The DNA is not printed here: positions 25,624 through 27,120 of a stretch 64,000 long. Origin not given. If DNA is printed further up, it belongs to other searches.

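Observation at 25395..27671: Thiolase-fold protein without the canonical catalytic cysteines, paired with DUF35 and led by a GNAT-like protein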

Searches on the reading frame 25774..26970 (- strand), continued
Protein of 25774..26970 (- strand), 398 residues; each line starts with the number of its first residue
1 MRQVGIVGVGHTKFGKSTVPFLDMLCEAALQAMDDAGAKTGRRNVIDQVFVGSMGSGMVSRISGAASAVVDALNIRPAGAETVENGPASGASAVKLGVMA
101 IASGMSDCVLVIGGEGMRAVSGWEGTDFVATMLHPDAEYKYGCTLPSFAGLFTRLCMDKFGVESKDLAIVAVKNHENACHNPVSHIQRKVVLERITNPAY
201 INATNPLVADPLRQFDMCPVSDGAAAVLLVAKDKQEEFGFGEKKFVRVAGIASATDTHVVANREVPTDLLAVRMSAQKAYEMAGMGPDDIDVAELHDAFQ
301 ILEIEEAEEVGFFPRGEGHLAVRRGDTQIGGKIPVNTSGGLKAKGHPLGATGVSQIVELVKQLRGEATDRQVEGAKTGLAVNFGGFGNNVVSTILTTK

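Call 12: find_related_loci(query=window:25774-26970:-, collection=genome_contigs, flank=10000)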
Query window:25774-26970:- (398 aa) in genome_contigs; peptide patterns used: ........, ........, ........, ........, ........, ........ (x = any residue, [..] = any of these).
599 stretches matched a pattern (row limit reached: there are more); 465 encode a relative of the query (tblastn E <= 1e-3); the best 80 are kept; 80 distinct loci.
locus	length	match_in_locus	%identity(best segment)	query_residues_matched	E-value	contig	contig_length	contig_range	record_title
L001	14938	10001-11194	93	1-398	0e+0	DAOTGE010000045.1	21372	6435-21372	MAG TPA_asm: Eubacteriales bacterium isolate AMR_MDS_3085 NODE_2950_length_21372_cov_9.667730, whole genome shotgun sequ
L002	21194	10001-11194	92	1-398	0e+0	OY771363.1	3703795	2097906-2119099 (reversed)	MAG: Christensenellaceae bacterium isolate 38ba8450-c70d-4108-8ba4-09623ba0e347 genome assembly, chromosome: 1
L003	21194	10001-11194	88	1-398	0e+0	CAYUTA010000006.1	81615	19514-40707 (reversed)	MAG TPA_asm: uncultured Oscillospiraceae bacterium isolate SRP335695_co1_57 genome assembly, contig: NODE_84_length_8161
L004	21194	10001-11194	88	1-398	0e+0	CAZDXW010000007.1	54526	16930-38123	MAG TPA_asm: uncultured Christensenella sp. isolate binchicken_co152_37 genome assembly, contig: NODE_687_length_54526_c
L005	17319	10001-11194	88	1-398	0e+0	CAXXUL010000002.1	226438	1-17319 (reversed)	MAG: Christensenellaceae bacterium isolate 01a02c0c-5802-4c47-8e2d-6646ecf7da28 genome assembly, contig: contig_2, whole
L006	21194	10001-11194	88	1-398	0e+0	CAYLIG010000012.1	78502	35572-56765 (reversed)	MAG TPA_asm: uncultured Christensenella sp. isolate binchicken_co27_68 genome assembly, contig: NODE_501_length_78502_co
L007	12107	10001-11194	87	1-398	0e+0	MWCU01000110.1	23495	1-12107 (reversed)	MAG: Firmicutes bacterium ADurb.Bin182 BWY11_contig000110, whole genome shotgun sequence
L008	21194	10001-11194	87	1-398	0e+0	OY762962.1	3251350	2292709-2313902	MAG: Christensenellaceae bacterium isolate 71fbd196-4d72-4d9d-b023-dc0a1f92e7b0 genome assembly, chromosome: 1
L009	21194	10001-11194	87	1-398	0e+0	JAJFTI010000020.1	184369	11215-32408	MAG: Eubacteriales bacterium isolate bin.182 k141_4238285, whole genome shotgun sequence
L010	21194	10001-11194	87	1-398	0e+0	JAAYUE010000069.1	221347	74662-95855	MAG: Clostridiales bacterium isolate AS27yjCOA_135 171136_AS27, whole genome shotgun sequence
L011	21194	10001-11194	86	1-398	0e+0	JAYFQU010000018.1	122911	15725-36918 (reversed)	MAG: Christensenella sp. isolate CA_33 c_CA_000000006805, whole genome shotgun sequence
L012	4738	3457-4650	86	1-398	0e+0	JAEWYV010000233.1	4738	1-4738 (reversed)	MAG: Bacillota bacterium isolate OH_SFB_182 k127_1094709, whole genome shotgun sequence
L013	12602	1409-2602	86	1-398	0e+0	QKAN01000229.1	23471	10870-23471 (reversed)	MAG: Clostridia bacterium isolate SZUA-373 scaffold_5171, whole genome shotgun sequence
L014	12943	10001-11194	86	1-398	0e+0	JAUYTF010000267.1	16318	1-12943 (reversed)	MAG: Eubacteriales bacterium isolate C8_concoct.bin.70 C8_k141_169972, whole genome shotgun sequence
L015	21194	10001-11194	86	1-398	0e+0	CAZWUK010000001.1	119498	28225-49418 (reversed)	MAG TPA_asm: uncultured Oscillospiraceae bacterium isolate SRP263991_co7_275 genome assembly, contig: NODE_79_length_119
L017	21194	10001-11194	83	1-398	0e+0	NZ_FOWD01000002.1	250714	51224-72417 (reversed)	Anaerocolumna aminovalerica strain DSM 1283, whole genome shotgun sequence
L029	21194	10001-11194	78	1-398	0e+0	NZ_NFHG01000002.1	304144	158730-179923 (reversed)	Flavonifractor sp. An82 An82_contig_2, whole genome shotgun sequence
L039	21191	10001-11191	72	1-398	0e+0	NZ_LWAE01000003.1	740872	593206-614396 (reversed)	Clostridium magnum DSM 2767 CLMAG_contig000003, whole genome shotgun sequence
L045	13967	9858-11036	71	1-396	0e+0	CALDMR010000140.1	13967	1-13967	MAG TPA_asm: uncultured Clostridia bacterium isolate ERR318703_bin.90_CONCOCT_v1.1_MAG genome assembly, contig: ERZ17645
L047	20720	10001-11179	70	1-396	0e+0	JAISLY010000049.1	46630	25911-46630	MAG: Coriobacteriales bacterium isolate Im510_bin134 k119_345097, whole genome shotgun sequence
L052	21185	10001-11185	70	1-398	0e+0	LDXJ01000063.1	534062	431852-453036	Peptococcaceae bacterium CEB3 CEB3_contig000063, whole genome shotgun sequence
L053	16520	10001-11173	69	1-396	0e+0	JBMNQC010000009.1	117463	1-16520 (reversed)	MAG: Candidatus Heteroscillospira sp. isolate SBF912SR2HQ0082 scaffold_599_c1, whole genome shotgun sequence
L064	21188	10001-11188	63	1-398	1e-166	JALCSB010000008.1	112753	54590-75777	MAG: Intestinimonas sp. isolate UW_MP_OSCL3_1 Ga0455774_000063, whole genome shotgun sequence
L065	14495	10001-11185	67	1-398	5e-165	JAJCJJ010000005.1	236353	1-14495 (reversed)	Bacterium 210917-DFI.7.65 strain DFI.7.65 OHJDKNLD_5, whole genome shotgun sequence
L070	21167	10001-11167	58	1-395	8e-148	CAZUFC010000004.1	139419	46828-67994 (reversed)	MAG TPA_asm: uncultured bacterium isolate SRP141376_co4_129 genome assembly, contig: NODE_129_length_139419_cov_8.000029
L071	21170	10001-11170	57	1-395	2e-147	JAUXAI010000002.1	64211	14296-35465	MAG: bacterium isolate CSMAG_2758 CSMAG_2758_k141_340064_length_64211_cov_11.8260, whole genome shotgun sequence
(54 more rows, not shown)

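Call 28: search_protein_representatives(protein=window:25774-26970:-)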
Query: 398 residues. Proteins with E-value up to 0.001 (for the whole library): 8992; up to 1e-10: 4400; up to 1e-30: 779. The best 150 are listed.
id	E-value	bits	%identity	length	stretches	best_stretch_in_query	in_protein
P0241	9.9e-124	429.8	54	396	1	1-395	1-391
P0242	9.2e-88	311.4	45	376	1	1-395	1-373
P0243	3.0e-85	303.1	45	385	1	1-395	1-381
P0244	1.1e-83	298.0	47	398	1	4-396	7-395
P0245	2.5e-81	290.2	47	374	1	12-385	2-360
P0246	8.1e-78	278.6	46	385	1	1-395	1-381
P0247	2.0e-77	277.4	42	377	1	6-395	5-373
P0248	2.8e-76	273.6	43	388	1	4-397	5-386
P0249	4.8e-76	272.8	51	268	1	132-396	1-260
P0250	6.0e-76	272.5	43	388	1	4-396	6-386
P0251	5.1e-75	269.4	41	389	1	2-395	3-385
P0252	1.2e-74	268.2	41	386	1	2-389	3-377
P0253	4.0e-74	266.5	48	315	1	83-393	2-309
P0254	5.6e-74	266.0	42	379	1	6-396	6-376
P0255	1.4e-72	261.4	42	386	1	1-394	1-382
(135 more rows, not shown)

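Call 45: search_protein_families(library=pfam, proteins=[L064:9129-9986:+, L065:9035-9988:+, L053:8068-9429:-, L047:12084-13703:+, L047:13749-14984:+, L070:7211-9085:-, L070:11946-13907:+, L071:11612-12940:+, L071:7800-9185:+, L071:13770-15242:+], max_evalue=0.001)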
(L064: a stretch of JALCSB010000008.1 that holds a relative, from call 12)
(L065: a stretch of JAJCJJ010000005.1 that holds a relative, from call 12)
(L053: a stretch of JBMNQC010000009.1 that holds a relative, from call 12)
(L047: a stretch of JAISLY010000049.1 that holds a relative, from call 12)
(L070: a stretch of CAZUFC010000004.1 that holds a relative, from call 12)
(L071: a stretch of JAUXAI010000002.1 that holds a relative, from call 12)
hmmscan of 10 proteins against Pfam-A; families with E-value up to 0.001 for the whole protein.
L064:9129-9986:+ (285 aa): 1 family
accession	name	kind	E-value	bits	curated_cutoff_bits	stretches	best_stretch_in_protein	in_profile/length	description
PF01987.23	AIM24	-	1e-72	244.6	25.7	1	62-267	1-205/205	Mitochondrial biogenesis AIM24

L065:9035-9988:+ (317 aa): 1 family
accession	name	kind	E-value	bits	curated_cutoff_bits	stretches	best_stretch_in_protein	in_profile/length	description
PF00698.26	Acyl_transf_1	-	5.2e-41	141.6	32.7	1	14-287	2-273/319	Acyl transferase domain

L053:8068-9429:- (453 aa): 2 families
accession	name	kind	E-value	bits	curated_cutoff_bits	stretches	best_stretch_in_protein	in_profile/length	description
PF08353.15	MurT_C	-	1.1e-38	132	25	1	324-435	1-110/110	MurT ligase C-terminal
PF08245.18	Mur_ligase_M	-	1.2e-17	65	24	1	51-192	1-151/200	Mur ligase middle domain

L047:12084-13703:+ (539 aa): 1 family
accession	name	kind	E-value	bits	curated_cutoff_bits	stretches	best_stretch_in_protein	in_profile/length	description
PF00474.23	SSF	-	2.1e-78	264.5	22.8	1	63-471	1-406/406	Sodium:solute symporter family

L047:13749-14984:+ (411 aa): 1 family
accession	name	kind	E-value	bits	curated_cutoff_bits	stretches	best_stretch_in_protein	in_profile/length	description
PF00795.27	CN_hydrolase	-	3.4e-40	138.4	23.2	1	68-349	1-249/256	Carbon-nitrogen hydrolase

L070:7211-9085:- (624 aa): 3 families
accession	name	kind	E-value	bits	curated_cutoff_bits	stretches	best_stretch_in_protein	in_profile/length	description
PF00821.23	PEPCK_GTP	-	1.6e-108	363.1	23.8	1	245-605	1-356/357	Phosphoenolpyruvate carboxykinase C-terminal P-loop domain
PF17297.7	PEPCK_N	-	7e-61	206.1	23.8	1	30-240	1-217/218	Phosphoenolpyruvate carboxykinase N-terminal domain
PF01293.25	PEPCK_ATP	-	4.7e-05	22.7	26.5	1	113-347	69-289/465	Phosphoenolpyruvate carboxykinase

L070:11946-13907:+ (653 aa): 3 families
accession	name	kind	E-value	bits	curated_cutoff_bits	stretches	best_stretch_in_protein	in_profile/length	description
PF02784.22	Orn_Arg_deC_N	-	3.7e-36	125.2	23.4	1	94-363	4-247/247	Pyridoxal-dependent decarboxylase, pyridoxal binding domain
PF17810.6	Arg_decarb_HB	-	1.9e-23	83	23.3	1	390-469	3-83/84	Arginine decarboxylase helical bundle domain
PF17944.6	Arg_decarbox_C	-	3.5e-12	47.1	23.3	1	598-650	2-51/51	Arginine decarboxylase C-terminal helical extension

L071:11612-12940:+ (442 aa): 3 families
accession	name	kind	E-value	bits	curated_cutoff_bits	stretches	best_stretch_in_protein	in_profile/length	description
PF00208.27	ELFV_dehydrog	-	6.4e-82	275.3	23.4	1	200-439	1-241/241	Glutamate/Leucine/Phenylalanine/Valine dehydrogenase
PF02812.23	ELFV_dehydrog_N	-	6.5e-57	191.3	25.3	1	54-181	1-128/129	Glu/Leu/Phe/Val dehydrogenase, dimerisation domain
PF02826.25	2-Hacid_dh_C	-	5.7e-05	23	25.1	1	222-260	28-66/178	D-isomer specific 2-hydroxyacid dehydrogenase, NAD binding domain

L071:7800-9185:+ (461 aa): 19 families
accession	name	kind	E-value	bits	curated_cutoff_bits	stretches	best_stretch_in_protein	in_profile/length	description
PF14691.11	Fer4_20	-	2.1e-42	144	25.8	1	17-126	1-111/113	Dihydroprymidine dehydrogenase domain II, 4Fe-4S cluster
PF07992.20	Pyr_redox_2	-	3.2e-38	132.3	26.1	1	140-447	1-291/291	Pyridine nucleotide-disulphide oxidoreductase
PF00070.33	Pyr_redox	-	1.6e-11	45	22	2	281-354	1-77/82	Pyridine nucleotide-disulphide oxidoreductase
PF01262.27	AlaDh_PNT_C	-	9e-10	38.8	23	1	280-314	29-62/214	Alanine dehydrogenase/PNT, C-terminal domain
PF13450.12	NAD_binding_8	-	3.2e-08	34.2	21.9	1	144-178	1-35/68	NAD(P)-binding Rossmann-like domain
PF13738.12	Pyr_redox_3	-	3.7e-08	33.4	30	0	277-317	162-201/305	Pyridine nucleotide-disulphide oxidoreductase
PF02826.25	2-Hacid_dh_C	-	7.7e-06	25.8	25.1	0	272-322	29-78/178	D-isomer specific 2-hydroxyacid dehydrogenase, NAD binding domain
PF12831.13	FAD_oxidored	-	1.3e-05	25.1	27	1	142-179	2-39/416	FAD dependent oxidoreductase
PF01134.28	GIDA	-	4.1e-05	23.2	22.1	0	141-168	1-28/391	Glucose inhibited division protein A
PF01946.23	Thi4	-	7.1e-05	22.6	26.2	1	139-181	17-60/235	Thi4 family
PF01494.25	FAD_binding_3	-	8.7e-05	22.3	22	1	140-170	2-32/349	FAD binding domain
PF00890.30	FAD_binding_2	-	9.4e-05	22.2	20.4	1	142-172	2-32/414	FAD binding domain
PF13241.12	NAD_binding_7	-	0.0001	23.3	22.1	0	278-325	6-56/104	Putative NAD(P)-binding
PF03486.20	HI0933_like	-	0.00013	21.9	50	0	141-172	2-33/244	HI0933-like protein Rossmann domain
PF01266.30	DAO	-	0.00015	21.9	27.9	1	141-175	1-35/353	FAD dependent oxidoreductase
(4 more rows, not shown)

L071:13770-15242:+ (490 aa): 2 families
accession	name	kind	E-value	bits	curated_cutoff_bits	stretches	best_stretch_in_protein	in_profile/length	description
PF00425.24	Chorismate_bind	-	1.9e-93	313.2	27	1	221-474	2-257/257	chorismate binding enzyme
PF04715.19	Anth_synt_I_N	-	4.8e-41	140.7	23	1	29-166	2-138/140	Anthranilate synthase component I, N terminal region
